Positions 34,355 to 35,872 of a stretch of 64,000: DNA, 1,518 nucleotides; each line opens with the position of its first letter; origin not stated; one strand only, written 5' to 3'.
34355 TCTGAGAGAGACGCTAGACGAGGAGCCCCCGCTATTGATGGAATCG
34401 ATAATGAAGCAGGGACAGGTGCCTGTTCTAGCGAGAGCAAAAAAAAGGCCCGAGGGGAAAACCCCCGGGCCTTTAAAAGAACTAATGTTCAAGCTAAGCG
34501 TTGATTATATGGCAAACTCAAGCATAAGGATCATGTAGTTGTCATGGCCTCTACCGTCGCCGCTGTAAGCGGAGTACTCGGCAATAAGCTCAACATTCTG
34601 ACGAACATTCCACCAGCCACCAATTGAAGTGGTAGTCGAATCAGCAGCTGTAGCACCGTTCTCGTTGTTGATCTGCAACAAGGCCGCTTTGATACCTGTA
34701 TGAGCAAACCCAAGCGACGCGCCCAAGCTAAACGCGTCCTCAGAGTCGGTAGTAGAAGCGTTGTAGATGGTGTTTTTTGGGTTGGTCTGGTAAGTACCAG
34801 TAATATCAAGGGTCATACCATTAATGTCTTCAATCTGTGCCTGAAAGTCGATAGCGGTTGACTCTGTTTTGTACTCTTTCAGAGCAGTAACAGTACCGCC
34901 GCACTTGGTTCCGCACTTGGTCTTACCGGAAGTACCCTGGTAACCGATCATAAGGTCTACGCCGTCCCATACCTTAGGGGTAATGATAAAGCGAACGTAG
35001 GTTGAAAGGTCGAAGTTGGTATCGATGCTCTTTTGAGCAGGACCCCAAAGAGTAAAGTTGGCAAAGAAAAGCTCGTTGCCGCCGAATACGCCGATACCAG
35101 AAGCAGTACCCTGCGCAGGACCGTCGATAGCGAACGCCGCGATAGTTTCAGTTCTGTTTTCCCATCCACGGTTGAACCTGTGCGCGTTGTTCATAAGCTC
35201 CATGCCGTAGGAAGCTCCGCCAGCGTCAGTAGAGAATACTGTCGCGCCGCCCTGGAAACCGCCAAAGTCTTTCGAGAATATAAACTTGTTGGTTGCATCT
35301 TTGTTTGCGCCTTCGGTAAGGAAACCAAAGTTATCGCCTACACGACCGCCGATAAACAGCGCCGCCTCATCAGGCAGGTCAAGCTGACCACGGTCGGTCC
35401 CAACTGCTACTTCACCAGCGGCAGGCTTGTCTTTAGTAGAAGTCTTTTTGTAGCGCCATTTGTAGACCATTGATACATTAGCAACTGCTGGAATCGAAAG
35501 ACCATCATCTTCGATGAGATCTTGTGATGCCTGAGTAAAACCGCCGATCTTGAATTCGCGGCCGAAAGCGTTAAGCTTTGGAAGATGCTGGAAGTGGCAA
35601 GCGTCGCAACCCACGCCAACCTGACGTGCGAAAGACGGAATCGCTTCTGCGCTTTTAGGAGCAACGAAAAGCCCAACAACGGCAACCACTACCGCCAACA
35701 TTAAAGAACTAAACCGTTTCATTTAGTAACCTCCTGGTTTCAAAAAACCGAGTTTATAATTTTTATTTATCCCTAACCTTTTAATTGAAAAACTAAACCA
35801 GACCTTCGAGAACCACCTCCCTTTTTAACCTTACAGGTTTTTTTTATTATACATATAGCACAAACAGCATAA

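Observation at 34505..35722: Cyc2-like fused cytochrome-porin with a single N-terminal CxxCH: candidate outer-membrane Fe(II)-oxidation/extracellular electron-transfer protein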

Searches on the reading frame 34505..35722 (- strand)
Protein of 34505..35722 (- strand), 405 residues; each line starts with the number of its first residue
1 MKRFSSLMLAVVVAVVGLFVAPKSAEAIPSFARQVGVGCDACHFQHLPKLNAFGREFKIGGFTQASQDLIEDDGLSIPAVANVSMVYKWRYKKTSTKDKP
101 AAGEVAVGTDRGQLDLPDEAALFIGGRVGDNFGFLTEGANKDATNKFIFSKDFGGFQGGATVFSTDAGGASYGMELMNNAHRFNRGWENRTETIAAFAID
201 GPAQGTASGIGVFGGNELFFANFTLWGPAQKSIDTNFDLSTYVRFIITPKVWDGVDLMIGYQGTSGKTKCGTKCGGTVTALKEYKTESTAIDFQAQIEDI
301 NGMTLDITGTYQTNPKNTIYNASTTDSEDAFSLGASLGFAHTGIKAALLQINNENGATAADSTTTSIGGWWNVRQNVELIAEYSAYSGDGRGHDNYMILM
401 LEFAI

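Call 3: search_protein_families(library=pfam, proteins=[window:34505-35722:-], max_evalue=10)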
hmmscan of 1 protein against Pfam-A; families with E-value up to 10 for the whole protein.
window:34505-35722:- (405 aa): 1 family
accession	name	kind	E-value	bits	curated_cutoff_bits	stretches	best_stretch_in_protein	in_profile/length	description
PF13609.12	Porin_4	-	1.3e-06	28.9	27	1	248-395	149-281/310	Gram-negative porin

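Call 4: search_protein_families(library=ncbifam, proteins=[window:34505-35722:-], max_evalue=10)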
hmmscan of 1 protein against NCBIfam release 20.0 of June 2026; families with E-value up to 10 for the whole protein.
window:34505-35722:- (405 aa): 1 family
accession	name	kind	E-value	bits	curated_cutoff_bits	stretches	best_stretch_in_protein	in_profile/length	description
NF038150.1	lanthi_synth_IV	equivalog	0.012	13.9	650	1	291-363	340-411/851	class IV lanthionine synthetase LanL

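Call 5: search_solved_structures(query=window:34505-35722:-, max_evalue=10)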
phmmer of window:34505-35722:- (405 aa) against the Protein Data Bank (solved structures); distinct sequences matched with E-value up to 10: 4.
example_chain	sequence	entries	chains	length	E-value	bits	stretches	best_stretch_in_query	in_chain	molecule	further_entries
21gl_B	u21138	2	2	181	0.15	14.6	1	114-184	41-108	Transmembrane emp24 domain-containing protein 2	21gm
1e7p_A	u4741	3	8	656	0.71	12.3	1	140-209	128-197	Fumarate reductase flavoprotein subunit | QUINOL-FUMARATE REDUCTASE FLAVOPROTEIN SUBUNIT A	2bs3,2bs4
1qlb_A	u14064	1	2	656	0.71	12.3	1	140-209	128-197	FUMARATE REDUCTASE FLAVOPROTEIN SUBUNIT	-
2bs2_A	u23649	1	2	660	0.72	12.3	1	140-209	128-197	QUINOL-FUMARATE REDUCTASE FLAVOPROTEIN SUBUNIT A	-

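Call 6: find_homologous_proteins(query=window:34505-35722:-, max_evalue=0.001)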
Query window:34505-35722:- (405 aa): 176 proteins with E <= 0.001 among 8000 candidates; the best 120 are listed.
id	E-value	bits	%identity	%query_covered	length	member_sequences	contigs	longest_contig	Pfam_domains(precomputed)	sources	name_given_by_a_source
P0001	5.4e-271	917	100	100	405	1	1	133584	PF13609.13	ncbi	-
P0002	7.6e-122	426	50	100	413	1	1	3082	-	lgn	-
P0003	8.9e-115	402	49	100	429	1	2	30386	-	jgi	jgi:hypothetical protein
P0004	1.3e-113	398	47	99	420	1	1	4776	-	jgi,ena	-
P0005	2.0e-112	395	49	100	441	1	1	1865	-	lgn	-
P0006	6.0e-108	380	47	99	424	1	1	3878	-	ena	-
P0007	3.0e-104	368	46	100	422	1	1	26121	-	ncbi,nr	ncbi:MAG: hypothetical protein HZA04_05360 [Nitrospinae bacterium]|nr:hypothetical protein [Nitrospi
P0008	7.4e-103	363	46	100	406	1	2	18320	-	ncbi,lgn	ncbi:MAG: hypothetical protein ACE5EN_01490 [Nitrospinota bacterium]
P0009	9.1e-103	363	48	97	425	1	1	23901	-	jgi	-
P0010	5.7e-101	357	47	100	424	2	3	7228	-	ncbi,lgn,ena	-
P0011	3.5e-100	354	47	100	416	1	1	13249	-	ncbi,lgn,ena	-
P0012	7.4e-100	353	43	99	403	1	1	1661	-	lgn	-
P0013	2.6e-99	351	45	100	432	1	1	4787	-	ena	-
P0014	4.8e-94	334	46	100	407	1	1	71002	-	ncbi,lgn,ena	-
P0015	6.2e-94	334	45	100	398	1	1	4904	-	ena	-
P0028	1.7e-84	303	43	99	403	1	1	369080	-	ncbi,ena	-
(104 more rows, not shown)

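Call 14: find_encoding_contigs(protein=P0001, flank=10000, max_places=3)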
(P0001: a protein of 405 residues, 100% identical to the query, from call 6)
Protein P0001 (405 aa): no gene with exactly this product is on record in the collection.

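Call 15: search_protein_representatives(protein=window:34505-35722:-)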
Query: 405 residues. Proteins with E-value up to 0.001 (for the whole library): 1545; up to 1e-10: 280; up to 1e-30: 99. The best 150 are listed.
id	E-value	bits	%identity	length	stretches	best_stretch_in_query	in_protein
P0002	2.4e-122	425.5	52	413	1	1-404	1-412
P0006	1.9e-108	379.7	50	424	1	1-403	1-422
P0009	2.9e-103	362.7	50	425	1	1-392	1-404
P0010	1.8e-101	356.8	50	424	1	1-404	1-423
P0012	2.4e-100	353.1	44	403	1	1-403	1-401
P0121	2.5e-83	297.0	45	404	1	1-404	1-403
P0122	1.0e-81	291.7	46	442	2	1-232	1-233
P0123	2.3e-79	284.0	45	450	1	1-387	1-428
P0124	2.8e-78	280.4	45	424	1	2-403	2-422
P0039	2.6e-77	277.2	44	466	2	1-347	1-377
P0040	7.7e-75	269.1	41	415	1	8-404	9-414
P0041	1.7e-74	268.0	46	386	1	1-391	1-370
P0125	1.8e-74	267.9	43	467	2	18-230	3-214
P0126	8.5e-72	259.1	69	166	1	1-163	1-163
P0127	1.7e-69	251.5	44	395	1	2-401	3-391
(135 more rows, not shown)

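Call 16: find_related_loci(query=A1, collection=genome_contigs, flank=6000)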
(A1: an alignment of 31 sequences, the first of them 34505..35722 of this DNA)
Query A1 (405 aa) in genome_contigs; peptide patterns used: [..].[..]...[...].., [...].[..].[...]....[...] (x = any residue, [..] = any of these).
599 stretches matched a pattern (row limit reached: there are more); 572 encode a relative of the query (tblastn E <= 1e-3); the best 80 are kept; 79 distinct loci.
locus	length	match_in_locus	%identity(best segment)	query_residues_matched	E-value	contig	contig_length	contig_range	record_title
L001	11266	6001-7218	46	1-405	8e-109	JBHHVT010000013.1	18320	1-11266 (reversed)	MAG: Nitrospinota bacterium isolate S.4.sp1_bin.41 NODE_1057_length_18320_cov_4.690227, whole genome shotgun sequence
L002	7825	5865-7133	47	1-404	8e-106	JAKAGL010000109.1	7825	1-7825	MAG: bacterium isolate WY2.bin26 NODE_16353_length_7825_cov_1.189530, whole genome shotgun sequence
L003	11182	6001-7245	47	1-404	4e-105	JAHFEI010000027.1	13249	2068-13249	MAG: Nitrospinales bacterium isolate nzgw265 NODE_10144_length_13250_cov_3.578490, whole genome shotgun sequence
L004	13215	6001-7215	46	1-403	5e-96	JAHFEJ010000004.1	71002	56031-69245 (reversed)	MAG: Nitrospinales bacterium isolate nzgw266 NODE_90_length_71003_cov_3.806016, whole genome shotgun sequence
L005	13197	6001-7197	43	1-401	2e-89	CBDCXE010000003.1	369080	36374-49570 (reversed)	MAG: Nitrospinota bacterium isolate 1a5c112f-530b-4853-b9c3-525a2f2da88a genome assembly, contig: contig_3, whole genome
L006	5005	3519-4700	43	1-401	2e-89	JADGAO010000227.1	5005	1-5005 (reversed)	MAG: Nitrospinota bacterium isolate nNGHbin12 nNGH_bin12_NODE_227_length_5005_cov_7.063838, whole genome shotgun sequenc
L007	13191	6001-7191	41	1-401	6e-83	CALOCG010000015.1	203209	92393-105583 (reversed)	MAG: Nitrospinota bacterium isolate LOGT_bin.0048 genome assembly, contig: contig_56628, whole genome shotgun sequence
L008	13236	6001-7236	41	18-404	1e-71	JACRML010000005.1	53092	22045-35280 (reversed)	MAG: Deltaproteobacteria bacterium isolate NC_groundwater_1906_Pr3_S2p5_42_12 SR2-18-S2p5_coassembly_scaffold_2778, whol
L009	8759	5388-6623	39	1-389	1e-68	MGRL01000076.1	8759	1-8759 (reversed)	MAG: Deltaproteobacteria bacterium RIFCSPHIGHO2_02_FULL_43_33 rifcsphigho2_02_scaffold_39094, whole genome shotgun seque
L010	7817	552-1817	37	1-389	1e-63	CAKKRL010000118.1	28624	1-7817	Thermodesulfovibrionia bacterium isolate Hainich-H51-bin227-1 genome assembly, contig: H51-bin227_1_Hain_H51_02um_R1_543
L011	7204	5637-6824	39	1-388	2e-61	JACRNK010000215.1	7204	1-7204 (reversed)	MAG: Deltaproteobacteria bacterium isolate NC_groundwater_1933_Pr3_S-0.2um_44_5 scaffold_508743, whole genome shotgun se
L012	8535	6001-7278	36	1-401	2e-59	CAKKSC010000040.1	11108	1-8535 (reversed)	Desulfuromonadales bacterium isolate Hainich-H52-bin013-1 genome assembly, contig: H52-bin013_1_Hain_H52_02um_R1_2542_le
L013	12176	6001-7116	38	19-389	3e-59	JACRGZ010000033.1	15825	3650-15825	MAG: Nitrospirae bacterium isolate NC_groundwater_1764_Pr3_B-0.1um_46_12 SR-2_scaffold_141_466012, whole genome shotgun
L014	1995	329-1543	37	3-389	4e-60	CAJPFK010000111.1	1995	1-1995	Methylophilaceae bacterium isolate MTYP genome assembly, contig: CONTIG_111, whole genome shotgun sequence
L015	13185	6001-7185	37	7-389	2e-58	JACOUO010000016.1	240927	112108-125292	MAG: Deltaproteobacteria bacterium isolate NC_groundwater_74_Ag_B-0.1um_47_27 GD18-4_B1_scaffold_658080, whole genome sh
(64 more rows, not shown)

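Call 17: list_cluster_members(proteins=[P0001])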
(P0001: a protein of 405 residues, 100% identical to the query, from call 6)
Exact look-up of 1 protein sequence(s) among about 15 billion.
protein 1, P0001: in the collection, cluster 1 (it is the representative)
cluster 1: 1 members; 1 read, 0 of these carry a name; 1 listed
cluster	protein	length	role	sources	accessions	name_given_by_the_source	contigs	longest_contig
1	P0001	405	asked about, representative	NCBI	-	-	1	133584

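Call 22: predict_structure(alignment_id=A1)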
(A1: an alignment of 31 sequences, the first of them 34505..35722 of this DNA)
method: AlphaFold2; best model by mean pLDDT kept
length: 405 residues; sequences in the alignment: 31
mean_pLDDT: 80.0   pTM: 0.79
mean pLDDT of the five models: 80.0, 78.7, 76.0, 75.8, 73.0
residues with pLDDT >= 90: 143; 70-90: 171; 50-70: 59; < 50: 32
segments of 3 or more residues with pLDDT < 50: 17-30, 34-48
pLDDT, mean of each block of 10 residues (from residue 1): 66 60 35 47 43 76 62 57 81 86 74 87 75 81 86 89 91 84 77 91 90 92 92 79 94 89 92 59 91 89 89 92 83 92 94 69 95 84 93 91 82
secondary structure, 60 per line:
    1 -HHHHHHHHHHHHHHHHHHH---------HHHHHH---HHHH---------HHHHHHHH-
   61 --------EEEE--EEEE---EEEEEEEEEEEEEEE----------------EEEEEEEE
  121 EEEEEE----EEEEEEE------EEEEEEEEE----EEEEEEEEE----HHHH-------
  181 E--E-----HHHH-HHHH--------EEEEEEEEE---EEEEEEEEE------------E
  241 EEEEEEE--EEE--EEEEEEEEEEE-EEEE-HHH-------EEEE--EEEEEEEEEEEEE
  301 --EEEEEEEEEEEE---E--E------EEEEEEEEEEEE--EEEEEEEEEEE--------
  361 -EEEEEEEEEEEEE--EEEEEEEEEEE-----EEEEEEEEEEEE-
elements in order: H2-20 H30-35 H39-42 H52-59 E69-72 E75-78 E82-96 E113-126 E131-137 E144-152 E157-165 H170-173 H190-193 H195-198 E207-215 E219-227 E240-247 E250-252 E255-265 E267-270 E282-285 E288-300 E303-314 E328-339 E342-352 E362-374 E377-387 E393-404

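Call 27: fold_search(model_id=the predicted structure, library=pdb)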
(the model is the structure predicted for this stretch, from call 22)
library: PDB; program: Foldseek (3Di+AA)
matches with E <= 10: 951; with E <= 0.001: 271
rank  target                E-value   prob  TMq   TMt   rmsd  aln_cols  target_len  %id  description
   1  5oyk                  1.5e-09  1.00  0.48  0.59   7.3       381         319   12  Outer-membrane expressed OmpT of Vibrio cholerae (released 2018-04-25)
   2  6ehe                  3.0e-09  1.00  0.47  0.61   7.0       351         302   12  OmpTdeltaL8 (loop L8 deletion mutant of OmpT), an outer membrane protein of Vibrio cholerae (released 2018-04-25)
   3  3a2s_X                4.3e-09  1.00  0.49  0.56   7.0       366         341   10  Crystal Structure of outer membrane protein PorB from Neisseria meningitidis in complex with sucrose (released 2010-04-07)
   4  5dl7                  7.0e-09  1.00  0.46  0.46   7.6       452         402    9  Crystal structure of Acinetobacter baumannii OccAB3 (released 2016-02-03)
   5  5mdq_A                1.1e-08  1.00  0.49  0.56   9.6       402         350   11  Crystal structure of outer membrane expressed Chitoporin VhChip from Vibrio harveyi (released 2017-12-20)
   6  7eqm_A                1.1e-08  1.00  0.49  0.58   6.2       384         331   11  Apo Truncated VhChiP (Delta 1-19) (released 2022-08-10)
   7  6ehd                  1.3e-08  1.00  0.47  0.57   8.2       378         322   13  OmpT (in-vitro folded), an outer membrane protein of Vibrio cholerae (released 2018-04-25)
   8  7de8                  1.3e-08  1.00  0.45  0.51   7.6       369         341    9  Crystal Structure of outer membrane protein PorB with G103K mutations from Neisseria meningitidis W135 (released 2021-03-31)
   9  8wv0_A                1.4e-08  1.00  0.47  0.55   6.7       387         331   10  Outer membrane porin of Burkholderia pseudomallei (BpsOmp38) (released 2024-10-30)
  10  8wv0_B                1.6e-08  1.00  0.46  0.54   6.6       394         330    8  Outer membrane porin of Burkholderia pseudomallei (BpsOmp38) (released 2024-10-30)
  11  8jto                  1.6e-08  1.00  0.49  0.56   6.4       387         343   10  Outer membrane porin of Burkholderia pseudomallei (BpsOmp38) in complex with ceftazidime (released 2024-06-26)
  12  2fgq                  1.8e-08  1.00  0.49  0.59   6.5       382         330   11  High resolution X-ray structure of Omp32 in complex with malate (released 2006-01-31)
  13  4fsp                  1.8e-08  1.00  0.42  0.47   8.2       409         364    9  Crystal Structure of Pseudomonas aeruginosa OccK11 (OpdR) (released 2013-07-24)
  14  4rjw                  1.9e-08  1.00  0.51  0.49   9.0       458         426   11  Crystal structure of Pseudomonas aeruginosa OprO (released 2015-10-21)
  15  3sy9_C                2.0e-08  1.00  0.44  0.49   7.3       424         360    8  Crystal structure of Pseudomonas aeruginosa OccD2 (OpdC) (released 2012-02-08)
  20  2o4v_A                4.6e-08  1.00  0.51  0.50   8.7       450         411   11  An arginine ladder in OprP mediates phosphate specific transfer across the outer membrane (released 2006-12-26)
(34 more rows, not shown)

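Call 30: find_encoding_contigs(protein=P0014, flank=8000, max_places=2)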
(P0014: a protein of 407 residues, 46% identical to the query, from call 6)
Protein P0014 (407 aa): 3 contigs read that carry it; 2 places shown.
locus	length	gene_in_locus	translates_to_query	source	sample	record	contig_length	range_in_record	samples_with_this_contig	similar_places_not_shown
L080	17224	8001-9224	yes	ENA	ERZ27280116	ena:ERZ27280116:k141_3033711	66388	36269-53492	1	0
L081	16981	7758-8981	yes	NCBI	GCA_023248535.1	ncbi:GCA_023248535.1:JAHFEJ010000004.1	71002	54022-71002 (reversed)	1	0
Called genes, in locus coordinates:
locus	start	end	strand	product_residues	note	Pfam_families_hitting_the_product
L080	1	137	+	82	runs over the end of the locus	PF07927:HicA_toxin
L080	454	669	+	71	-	-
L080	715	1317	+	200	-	PF27257:HI_0787_N (weak)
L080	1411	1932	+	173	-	-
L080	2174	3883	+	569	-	PF13191:AAA_16 (weak), PF13401:AAA_22, PF01471:PG_binding_1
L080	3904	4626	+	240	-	-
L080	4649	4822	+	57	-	-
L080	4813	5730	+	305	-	-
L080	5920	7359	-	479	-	PF08245:Mur_ligase_M (weak), PF02875:Mur_ligase_C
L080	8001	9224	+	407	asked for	-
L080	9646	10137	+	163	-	-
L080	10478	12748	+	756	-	PF00521:DNA_topoisoIV, PF03989:DNA_gyraseA_C (faint)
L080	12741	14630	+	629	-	PF02518:HATPase_c, PF00204:DNA_gyraseB, PF01751:Toprim, PF00986:DNA_gyraseB_C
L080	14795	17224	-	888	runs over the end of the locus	PF07517:SecA_DEAD, PF01043:SecA_PP_bind, PF21090:P-loop_SecA, PF07516:SecA_SW, PF02810:SEC-C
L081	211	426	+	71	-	-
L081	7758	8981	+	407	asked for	-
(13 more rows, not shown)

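Call 31: find_encoding_contigs(protein=P0028, flank=8000, max_places=2)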
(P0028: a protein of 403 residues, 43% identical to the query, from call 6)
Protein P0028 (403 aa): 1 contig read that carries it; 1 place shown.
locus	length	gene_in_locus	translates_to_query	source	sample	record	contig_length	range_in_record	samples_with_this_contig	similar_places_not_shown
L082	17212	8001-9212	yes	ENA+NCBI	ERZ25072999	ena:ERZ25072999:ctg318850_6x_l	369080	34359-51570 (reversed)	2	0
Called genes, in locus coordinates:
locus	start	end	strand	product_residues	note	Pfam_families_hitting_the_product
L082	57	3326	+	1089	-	PF13361:UvrD_C, PF12705:PDDEXK_1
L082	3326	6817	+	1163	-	PF00580:UvrD-helicase, PF13245:AAA_19, PF13538:UvrD_C_2 (faint), PF13361:UvrD_C, PF12705:PDDEXK_1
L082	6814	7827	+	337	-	PF04055:Radical_SAM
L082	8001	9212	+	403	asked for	-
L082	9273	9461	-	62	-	PF04316:FlgM (weak)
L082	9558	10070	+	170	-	PF00132:Hexapep (faint), PF25087:GMPPB_C (faint), PF25084:LbH_EIF2B (weak)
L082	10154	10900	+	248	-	-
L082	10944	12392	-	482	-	PF13727:CoA_binding_3, PF02397:Bac_transf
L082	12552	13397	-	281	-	PF00753:Lactamase_B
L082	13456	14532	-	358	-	PF01758:SBF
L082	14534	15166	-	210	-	PF04892:VanZ-LLP1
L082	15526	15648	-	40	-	-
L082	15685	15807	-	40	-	-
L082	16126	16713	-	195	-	PF01725:Ham1p_like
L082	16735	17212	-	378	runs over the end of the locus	PF13524:Glyco_trans_1_2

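Call 52: search_dna_similar(query=window:34505-35722:-, collection=plasmids, mode=protein, max_evalue=0.01, max_rows=30)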
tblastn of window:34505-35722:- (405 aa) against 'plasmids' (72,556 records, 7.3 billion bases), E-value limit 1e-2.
Records with a match: 12; places in all: 12; records where one place covers at least 80% of the query: 0.
Best place of each record, by identity: <60% 12.
By first word of the organism name: Ralstonia 6; Caballeronia 2; Ideonella 1; Methylocystis 1; Paraburkholderia 1; Polymorphobacter 1.
By predicted mobility (MOB-suite, as given by PLSDB): non-mobilizable 9; mobilizable 3.
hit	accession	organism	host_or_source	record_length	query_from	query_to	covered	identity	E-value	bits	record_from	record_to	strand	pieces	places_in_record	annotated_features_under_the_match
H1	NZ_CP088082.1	Ideonella dechloratans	Cell culture,Activated sludge, ...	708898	22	158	34%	31.2%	1e-5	56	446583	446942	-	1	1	cytochrome C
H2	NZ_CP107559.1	Methylocystis sp. MJC1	whole organism,Alpine Peat Bogs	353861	23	144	30%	31.1%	3e-7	61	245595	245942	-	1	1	hypothetical protein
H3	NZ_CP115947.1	Ralstonia solanacearum MolK2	Musa sp.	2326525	24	133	27%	32.7%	3e-5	54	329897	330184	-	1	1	record has no annotation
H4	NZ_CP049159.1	Caballeronia sp. SBC1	whole organism,soil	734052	25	137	28%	31.9%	4e-6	57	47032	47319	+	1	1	cytochrome C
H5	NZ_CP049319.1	Caballeronia sp. SBC2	whole organism,soil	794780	25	137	28%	31.9%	4e-6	57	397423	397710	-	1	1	cytochrome C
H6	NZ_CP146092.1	Ralstonia sp. RRA.1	-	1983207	24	133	27%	30.9%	2e-3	48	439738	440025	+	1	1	none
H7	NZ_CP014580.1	Paraburkholderia phytofirmans OLGA172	-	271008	23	133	27%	29.5%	4e-5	54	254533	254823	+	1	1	cytochrome C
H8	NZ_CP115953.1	Ralstonia solanacearum CFBP2957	Solanum lycopersicum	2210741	25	128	26%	30.8%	2e-5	54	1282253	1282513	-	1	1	none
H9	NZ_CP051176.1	Ralstonia solanacearum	Whole organism,tomato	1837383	25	128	26%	30.8%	3e-5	54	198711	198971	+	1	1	none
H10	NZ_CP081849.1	Polymorphobacter megasporae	Megaspora,lichen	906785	25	63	10%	55.0%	4e-4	50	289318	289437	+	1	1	hypothetical protein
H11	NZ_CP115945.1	Ralstonia syzygii R24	Syzygium aromaticum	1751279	24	70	12%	44.7%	5e-4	50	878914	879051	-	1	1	none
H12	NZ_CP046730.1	Ralstonia syzygii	tobacco,cell culture,leaf veins ...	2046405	24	71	12%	43.8%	6e-4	50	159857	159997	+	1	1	none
